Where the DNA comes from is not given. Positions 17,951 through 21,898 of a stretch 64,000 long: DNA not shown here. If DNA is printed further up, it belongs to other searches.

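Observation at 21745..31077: Five-gene secreted cytochrome c / beta-propeller cluster: candidate uncharacterised extracytoplasmic redox module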

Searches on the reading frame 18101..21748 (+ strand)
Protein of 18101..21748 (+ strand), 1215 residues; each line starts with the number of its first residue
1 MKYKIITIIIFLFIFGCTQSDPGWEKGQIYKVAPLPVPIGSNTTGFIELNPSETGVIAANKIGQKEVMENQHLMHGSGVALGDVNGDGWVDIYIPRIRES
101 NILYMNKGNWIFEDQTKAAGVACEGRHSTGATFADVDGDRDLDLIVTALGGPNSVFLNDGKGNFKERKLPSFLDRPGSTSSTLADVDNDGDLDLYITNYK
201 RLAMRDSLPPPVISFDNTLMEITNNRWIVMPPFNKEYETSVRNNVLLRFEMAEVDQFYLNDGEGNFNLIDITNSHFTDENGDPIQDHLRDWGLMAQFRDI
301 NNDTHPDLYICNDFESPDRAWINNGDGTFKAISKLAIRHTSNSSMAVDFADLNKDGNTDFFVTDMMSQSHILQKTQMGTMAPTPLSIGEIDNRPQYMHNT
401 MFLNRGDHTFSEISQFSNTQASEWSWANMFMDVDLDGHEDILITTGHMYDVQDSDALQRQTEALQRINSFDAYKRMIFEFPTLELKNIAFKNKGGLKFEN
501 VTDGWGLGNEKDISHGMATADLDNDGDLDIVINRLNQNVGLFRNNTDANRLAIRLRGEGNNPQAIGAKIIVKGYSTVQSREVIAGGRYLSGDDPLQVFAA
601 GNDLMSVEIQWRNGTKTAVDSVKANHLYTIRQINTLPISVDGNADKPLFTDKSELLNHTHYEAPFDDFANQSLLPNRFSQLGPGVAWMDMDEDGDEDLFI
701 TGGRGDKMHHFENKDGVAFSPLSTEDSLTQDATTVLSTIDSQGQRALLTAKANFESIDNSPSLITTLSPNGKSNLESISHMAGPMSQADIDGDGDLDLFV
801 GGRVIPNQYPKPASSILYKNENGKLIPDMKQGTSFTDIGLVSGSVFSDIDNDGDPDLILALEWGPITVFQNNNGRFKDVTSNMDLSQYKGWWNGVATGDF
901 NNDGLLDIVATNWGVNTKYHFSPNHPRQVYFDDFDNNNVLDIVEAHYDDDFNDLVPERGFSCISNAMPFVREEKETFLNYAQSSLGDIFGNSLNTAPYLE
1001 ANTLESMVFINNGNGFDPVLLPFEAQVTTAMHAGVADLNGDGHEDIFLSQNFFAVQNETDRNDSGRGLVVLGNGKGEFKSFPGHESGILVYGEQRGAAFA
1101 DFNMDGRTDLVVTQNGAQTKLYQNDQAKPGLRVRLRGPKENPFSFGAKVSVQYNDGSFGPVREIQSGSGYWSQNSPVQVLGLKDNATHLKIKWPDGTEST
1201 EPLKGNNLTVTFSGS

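Call 8: search_protein_families(library=pfam, proteins=[window:18101-21748:+], max_evalue=0.00001)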
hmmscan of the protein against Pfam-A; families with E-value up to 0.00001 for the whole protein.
window:18101-21748:+ (1215 aa): 3 families
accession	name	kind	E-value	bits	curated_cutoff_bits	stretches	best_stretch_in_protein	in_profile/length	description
PF13517.12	FG-GAP_3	-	1e-76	253.9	26.9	5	848-909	1-60/61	FG-GAP-like repeat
PF01839.29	FG-GAP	-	7.7e-27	93.1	22.1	0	892-912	2-22/37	FG-GAP repeat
PF07593.17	UnbV_ASPIC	-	3.2e-23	81.8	23.4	2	1145-1200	2-57/68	ASPIC and UnbV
